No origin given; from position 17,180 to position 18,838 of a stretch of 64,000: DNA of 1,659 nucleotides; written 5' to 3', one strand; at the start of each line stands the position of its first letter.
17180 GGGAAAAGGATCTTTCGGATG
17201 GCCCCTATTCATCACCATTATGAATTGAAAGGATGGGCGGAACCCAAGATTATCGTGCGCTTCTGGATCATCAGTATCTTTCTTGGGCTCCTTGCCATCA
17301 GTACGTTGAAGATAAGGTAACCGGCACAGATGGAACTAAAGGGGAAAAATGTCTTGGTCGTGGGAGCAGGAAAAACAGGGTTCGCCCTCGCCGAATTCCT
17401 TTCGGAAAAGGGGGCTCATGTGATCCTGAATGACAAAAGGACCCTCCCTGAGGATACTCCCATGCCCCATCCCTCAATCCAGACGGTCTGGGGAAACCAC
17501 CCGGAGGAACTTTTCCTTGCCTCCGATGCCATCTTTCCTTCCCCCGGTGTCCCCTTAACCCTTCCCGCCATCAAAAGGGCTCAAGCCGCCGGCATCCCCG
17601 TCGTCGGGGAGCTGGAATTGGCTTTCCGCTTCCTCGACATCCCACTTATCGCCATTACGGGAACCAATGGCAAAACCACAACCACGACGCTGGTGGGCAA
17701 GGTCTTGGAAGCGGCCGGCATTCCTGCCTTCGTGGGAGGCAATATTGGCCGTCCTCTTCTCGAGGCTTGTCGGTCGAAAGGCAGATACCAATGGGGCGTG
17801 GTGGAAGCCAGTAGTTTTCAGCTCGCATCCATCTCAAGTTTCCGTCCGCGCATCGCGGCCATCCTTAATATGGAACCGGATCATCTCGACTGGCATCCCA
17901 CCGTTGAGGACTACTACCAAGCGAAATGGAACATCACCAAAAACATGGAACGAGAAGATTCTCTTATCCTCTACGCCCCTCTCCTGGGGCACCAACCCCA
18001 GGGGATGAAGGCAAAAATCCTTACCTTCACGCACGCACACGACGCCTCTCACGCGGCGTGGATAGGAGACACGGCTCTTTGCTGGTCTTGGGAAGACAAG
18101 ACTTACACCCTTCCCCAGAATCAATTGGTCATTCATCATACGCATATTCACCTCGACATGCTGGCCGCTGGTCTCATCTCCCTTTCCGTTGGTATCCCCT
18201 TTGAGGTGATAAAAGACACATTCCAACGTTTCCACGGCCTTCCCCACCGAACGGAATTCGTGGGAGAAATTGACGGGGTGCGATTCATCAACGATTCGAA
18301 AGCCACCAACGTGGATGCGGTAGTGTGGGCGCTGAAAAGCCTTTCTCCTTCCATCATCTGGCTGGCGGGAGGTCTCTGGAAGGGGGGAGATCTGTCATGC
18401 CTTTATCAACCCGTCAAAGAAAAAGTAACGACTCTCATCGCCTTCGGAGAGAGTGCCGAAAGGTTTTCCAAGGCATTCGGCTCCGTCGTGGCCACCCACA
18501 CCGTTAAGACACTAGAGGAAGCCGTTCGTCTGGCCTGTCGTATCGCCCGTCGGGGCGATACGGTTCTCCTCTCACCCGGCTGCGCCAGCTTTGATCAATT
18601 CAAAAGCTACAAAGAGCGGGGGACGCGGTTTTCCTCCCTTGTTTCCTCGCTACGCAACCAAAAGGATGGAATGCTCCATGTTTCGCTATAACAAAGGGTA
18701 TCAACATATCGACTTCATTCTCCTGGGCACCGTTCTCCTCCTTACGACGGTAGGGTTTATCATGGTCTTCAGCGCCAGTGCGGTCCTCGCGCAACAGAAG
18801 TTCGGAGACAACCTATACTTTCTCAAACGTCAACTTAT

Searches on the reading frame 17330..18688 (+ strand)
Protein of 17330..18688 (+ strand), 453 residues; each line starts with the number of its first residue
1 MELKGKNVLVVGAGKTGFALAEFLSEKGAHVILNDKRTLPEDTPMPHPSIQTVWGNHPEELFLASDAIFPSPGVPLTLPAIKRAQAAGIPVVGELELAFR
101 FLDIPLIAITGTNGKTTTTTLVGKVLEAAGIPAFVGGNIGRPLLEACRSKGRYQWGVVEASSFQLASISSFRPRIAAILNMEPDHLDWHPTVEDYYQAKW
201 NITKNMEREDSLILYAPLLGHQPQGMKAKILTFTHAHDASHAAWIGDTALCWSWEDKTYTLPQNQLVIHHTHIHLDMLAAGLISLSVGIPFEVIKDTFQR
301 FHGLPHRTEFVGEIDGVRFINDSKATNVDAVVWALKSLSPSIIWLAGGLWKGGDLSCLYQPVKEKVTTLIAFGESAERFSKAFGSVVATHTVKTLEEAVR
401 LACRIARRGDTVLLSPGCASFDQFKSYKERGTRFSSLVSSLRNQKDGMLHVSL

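Call 25: search_protein_families(library=ncbifam, proteins=[window:17330-18688:+], max_evalue=1e-20)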
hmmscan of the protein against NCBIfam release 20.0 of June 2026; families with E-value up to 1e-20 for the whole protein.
window:17330-18688:+ (453 aa): 3 families
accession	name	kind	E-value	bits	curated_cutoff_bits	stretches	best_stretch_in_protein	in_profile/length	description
TIGR01087.1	murD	equivalog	5.3e-127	424.5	211.95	1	7-439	1-440/441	UDP-N-acetylmuramoyl-L-alanine--D-glutamate ligase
TIGR01082.1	murC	equivalog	7e-32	111.1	335.1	1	10-337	4-339/449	UDP-N-acetylmuramate--L-alanine ligase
NF053646.1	pMurD1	equivalog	5.7e-21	74.7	610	0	7-339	2-349/465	pseudomurein biosynthesis peptide ligase pMurD1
